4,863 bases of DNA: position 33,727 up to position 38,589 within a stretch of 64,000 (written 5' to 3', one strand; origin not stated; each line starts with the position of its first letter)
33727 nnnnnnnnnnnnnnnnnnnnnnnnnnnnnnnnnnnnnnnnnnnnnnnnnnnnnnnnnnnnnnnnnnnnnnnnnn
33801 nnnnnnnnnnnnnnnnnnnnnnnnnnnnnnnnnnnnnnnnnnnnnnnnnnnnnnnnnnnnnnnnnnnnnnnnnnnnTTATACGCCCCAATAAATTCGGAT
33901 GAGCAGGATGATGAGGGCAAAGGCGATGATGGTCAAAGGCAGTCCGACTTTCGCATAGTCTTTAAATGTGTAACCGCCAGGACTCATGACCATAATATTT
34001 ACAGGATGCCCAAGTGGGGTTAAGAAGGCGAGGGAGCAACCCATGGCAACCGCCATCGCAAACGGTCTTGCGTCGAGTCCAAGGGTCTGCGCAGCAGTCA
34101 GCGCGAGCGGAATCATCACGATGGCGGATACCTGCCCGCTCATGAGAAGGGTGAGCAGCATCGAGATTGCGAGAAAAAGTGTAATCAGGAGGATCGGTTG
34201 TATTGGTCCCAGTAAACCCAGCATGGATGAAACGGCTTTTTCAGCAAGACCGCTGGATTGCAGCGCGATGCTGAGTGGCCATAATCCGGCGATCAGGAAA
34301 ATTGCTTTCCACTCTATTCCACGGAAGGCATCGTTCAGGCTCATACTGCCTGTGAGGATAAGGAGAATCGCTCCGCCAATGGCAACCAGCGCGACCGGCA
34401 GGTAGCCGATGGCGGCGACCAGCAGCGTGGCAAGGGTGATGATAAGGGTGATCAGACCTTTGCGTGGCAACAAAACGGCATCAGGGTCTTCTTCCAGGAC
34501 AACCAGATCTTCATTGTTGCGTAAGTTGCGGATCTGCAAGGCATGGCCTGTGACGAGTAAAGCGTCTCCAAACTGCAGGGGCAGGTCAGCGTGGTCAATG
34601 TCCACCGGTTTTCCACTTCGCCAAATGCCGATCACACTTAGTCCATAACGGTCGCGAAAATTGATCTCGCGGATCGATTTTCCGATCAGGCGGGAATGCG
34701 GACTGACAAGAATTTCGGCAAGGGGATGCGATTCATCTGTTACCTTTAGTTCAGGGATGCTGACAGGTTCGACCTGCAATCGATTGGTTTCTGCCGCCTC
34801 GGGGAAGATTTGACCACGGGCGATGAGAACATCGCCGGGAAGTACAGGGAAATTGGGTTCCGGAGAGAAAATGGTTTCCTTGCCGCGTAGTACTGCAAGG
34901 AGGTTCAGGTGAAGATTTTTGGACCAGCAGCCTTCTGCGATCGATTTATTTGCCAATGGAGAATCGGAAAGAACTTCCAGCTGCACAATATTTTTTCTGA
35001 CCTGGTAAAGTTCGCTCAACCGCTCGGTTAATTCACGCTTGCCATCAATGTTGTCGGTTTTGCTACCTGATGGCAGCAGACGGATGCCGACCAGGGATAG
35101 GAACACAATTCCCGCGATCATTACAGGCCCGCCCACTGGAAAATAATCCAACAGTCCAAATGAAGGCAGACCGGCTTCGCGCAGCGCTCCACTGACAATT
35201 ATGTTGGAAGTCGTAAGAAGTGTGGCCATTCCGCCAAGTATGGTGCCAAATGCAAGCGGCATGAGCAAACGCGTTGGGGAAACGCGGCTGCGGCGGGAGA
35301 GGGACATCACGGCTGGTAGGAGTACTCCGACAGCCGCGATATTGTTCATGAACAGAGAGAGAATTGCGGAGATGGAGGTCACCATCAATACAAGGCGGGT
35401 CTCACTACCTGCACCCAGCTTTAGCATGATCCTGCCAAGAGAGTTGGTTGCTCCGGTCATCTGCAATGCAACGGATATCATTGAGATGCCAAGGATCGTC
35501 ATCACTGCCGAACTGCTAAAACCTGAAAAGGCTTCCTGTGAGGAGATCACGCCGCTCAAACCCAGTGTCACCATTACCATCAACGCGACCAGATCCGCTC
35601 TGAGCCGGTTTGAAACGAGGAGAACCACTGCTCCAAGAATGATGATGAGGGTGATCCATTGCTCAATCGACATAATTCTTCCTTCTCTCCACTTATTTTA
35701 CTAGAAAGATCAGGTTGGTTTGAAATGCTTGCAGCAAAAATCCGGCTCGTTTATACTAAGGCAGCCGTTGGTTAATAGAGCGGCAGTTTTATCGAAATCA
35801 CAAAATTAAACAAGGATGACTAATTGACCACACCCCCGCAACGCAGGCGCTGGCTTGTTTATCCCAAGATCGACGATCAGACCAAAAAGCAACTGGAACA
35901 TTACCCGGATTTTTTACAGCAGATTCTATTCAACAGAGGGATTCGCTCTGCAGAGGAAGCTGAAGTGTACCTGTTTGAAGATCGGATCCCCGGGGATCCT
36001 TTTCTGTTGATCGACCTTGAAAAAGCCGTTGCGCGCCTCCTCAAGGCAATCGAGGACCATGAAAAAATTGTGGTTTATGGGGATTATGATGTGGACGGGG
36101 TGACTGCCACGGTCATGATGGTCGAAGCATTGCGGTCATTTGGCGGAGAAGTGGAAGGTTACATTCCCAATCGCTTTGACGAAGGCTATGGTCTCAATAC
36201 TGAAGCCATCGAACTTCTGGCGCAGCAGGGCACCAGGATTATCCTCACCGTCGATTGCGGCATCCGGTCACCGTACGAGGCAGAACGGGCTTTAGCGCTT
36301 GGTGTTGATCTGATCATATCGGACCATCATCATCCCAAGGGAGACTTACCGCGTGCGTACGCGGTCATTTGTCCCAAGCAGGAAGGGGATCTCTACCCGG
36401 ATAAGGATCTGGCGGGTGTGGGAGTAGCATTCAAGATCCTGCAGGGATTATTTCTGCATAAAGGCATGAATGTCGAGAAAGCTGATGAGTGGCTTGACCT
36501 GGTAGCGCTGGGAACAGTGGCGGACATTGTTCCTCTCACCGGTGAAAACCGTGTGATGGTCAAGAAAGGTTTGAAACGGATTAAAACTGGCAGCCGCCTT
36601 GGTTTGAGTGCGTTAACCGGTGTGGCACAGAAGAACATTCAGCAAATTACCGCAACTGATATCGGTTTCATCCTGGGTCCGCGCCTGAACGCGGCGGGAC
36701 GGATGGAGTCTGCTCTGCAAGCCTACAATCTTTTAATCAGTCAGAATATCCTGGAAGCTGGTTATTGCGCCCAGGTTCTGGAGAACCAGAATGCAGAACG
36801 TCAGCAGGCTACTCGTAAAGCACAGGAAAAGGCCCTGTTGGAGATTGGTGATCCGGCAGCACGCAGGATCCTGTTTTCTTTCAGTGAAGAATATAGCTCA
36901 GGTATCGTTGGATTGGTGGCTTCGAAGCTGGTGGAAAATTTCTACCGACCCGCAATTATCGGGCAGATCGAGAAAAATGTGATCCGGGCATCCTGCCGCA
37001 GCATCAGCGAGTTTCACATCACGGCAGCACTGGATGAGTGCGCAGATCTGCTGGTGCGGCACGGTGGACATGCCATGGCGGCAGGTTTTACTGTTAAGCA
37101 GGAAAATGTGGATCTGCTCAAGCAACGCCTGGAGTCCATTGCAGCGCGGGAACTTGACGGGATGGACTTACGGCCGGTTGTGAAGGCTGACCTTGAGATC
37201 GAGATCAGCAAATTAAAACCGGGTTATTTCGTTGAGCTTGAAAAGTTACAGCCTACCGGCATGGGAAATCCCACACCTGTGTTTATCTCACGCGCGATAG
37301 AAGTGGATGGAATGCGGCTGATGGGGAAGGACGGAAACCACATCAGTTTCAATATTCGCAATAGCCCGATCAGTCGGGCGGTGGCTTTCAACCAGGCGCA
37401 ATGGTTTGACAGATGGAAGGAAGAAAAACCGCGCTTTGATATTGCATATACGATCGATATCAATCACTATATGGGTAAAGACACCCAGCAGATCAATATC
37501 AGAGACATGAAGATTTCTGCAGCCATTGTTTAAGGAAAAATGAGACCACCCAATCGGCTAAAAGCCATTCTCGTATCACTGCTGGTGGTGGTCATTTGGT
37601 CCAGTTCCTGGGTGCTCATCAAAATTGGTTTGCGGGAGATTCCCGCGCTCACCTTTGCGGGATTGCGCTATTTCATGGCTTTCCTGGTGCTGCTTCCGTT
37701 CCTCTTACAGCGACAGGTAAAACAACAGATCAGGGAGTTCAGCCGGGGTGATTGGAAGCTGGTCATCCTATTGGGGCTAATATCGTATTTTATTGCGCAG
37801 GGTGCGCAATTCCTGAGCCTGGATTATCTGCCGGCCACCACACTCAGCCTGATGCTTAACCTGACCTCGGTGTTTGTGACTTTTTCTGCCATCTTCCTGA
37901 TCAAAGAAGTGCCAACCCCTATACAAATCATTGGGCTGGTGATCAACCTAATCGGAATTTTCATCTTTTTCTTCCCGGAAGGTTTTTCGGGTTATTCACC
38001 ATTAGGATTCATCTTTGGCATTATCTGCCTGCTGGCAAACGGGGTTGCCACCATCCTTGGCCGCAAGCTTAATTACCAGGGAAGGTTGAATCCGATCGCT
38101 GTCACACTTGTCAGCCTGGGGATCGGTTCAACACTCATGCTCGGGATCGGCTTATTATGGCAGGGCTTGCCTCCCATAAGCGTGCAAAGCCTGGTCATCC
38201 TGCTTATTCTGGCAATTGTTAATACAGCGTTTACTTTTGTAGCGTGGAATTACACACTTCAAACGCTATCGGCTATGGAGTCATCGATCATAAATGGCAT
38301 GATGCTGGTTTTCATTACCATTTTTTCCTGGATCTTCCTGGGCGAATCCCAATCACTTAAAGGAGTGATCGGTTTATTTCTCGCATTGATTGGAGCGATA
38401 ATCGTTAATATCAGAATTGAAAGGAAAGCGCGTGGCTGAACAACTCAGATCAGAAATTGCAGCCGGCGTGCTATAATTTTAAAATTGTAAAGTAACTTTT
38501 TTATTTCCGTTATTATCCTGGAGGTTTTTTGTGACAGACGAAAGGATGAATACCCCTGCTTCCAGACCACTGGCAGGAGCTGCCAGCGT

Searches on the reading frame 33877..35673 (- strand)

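Call 9: search_protein_families(library=pfam, proteins=[window:33877-35673:-])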
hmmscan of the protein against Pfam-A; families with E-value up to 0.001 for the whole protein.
window:33877-35673:- (598 aa): 3 families
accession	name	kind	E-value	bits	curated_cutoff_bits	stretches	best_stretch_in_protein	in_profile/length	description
PF03600.22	CitMHS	-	5.4e-76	256.3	31.9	2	16-545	1-336/336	Citrate transporter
PF02080.26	TrkA_C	-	4.6e-23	81.4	27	2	318-386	1-68/71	TrkA-C domain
PF00939.25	Na_sulph_symp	-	2.6e-14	53.5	27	1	426-597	292-467/472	Sodium:sulfate symporter transmembrane region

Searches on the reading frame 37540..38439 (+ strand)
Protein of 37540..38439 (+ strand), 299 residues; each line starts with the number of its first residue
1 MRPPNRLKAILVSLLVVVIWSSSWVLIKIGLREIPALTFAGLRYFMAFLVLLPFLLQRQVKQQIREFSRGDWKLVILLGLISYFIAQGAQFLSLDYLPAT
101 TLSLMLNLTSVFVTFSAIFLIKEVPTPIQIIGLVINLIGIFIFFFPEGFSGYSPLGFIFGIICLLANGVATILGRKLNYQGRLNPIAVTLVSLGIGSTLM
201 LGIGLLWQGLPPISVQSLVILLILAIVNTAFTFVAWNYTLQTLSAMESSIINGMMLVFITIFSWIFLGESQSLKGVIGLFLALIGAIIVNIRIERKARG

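Call 9: search_protein_families(library=pfam, proteins=[window:37540-38439:+])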
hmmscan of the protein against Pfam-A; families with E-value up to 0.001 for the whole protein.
window:37540-38439:+ (299 aa): 2 families
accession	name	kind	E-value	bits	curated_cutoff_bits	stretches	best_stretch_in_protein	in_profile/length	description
PF00892.27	EamA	-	9.5e-45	152.6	28.2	2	8-144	2-134/135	EamA-like transporter family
PF03151.22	TPT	-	5.7e-07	29.6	30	1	179-289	25-135/291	Triose-phosphate Transporter family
